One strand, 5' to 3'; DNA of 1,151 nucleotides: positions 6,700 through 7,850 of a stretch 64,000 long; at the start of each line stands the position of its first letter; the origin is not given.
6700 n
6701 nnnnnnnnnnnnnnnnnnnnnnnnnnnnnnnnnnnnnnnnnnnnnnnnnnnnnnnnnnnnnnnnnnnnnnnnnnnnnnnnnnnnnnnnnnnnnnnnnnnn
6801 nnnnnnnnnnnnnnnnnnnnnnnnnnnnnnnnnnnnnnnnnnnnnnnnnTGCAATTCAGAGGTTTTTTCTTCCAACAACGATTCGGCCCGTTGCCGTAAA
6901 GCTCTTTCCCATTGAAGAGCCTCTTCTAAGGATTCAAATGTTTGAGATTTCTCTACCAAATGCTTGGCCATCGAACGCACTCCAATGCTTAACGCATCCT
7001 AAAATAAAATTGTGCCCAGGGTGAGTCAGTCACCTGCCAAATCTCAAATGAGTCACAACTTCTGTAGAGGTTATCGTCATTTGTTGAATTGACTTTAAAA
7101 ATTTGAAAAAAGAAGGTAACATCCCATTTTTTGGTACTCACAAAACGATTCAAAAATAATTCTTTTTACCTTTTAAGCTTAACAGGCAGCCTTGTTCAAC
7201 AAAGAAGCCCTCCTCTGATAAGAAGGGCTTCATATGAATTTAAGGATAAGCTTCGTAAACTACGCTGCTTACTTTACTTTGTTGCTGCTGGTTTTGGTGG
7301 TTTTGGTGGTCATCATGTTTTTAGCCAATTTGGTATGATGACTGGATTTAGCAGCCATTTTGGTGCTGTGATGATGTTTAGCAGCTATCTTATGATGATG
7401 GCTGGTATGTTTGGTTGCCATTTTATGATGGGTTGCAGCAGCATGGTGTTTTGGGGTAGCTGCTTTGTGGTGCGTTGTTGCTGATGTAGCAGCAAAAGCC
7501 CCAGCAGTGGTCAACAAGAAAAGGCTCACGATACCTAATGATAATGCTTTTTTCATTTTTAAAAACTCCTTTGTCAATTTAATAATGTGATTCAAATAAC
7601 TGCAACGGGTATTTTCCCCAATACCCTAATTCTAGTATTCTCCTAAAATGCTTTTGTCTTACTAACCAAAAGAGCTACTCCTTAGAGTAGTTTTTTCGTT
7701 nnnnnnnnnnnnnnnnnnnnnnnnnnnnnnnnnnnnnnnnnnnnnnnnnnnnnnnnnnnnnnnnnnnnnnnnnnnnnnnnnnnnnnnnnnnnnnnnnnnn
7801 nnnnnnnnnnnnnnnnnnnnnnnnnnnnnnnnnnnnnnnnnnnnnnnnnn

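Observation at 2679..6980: Four-gene signalling operon (histidine kinase, REC-PAS, HDOD, REC-HD-GYP) 7.7 kb from the flagellin array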

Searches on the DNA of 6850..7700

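Call 101: search_rna_families(source=window, start=6850, end=7700, threshold=evalue, max_evalue=1)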
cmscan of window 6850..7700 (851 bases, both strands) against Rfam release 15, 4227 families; matches with E-value up to 1: 4.
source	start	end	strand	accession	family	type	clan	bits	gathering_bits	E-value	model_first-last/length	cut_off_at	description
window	7202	7252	-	RF02438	SpF51_sRNA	Gene; sRNA;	-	22.3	50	0.18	1-45/45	no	Streptococcus sRNA SpF51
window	7197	7341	-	RF02390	sau-41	Gene; sRNA;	-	21.7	80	0.82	1-156/156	no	Staphylococcus sRNA sau-41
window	7198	7330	-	RF00506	Thr_leader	Cis-reg; leader;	-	20.2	55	0.36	1-118/118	no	Threonine operon leader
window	7331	7394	+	RF01139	sR2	Gene; snRNA; snoRNA; CD-box;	-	15.9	42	0.66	1-57/57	no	Small nucleolar RNA sR2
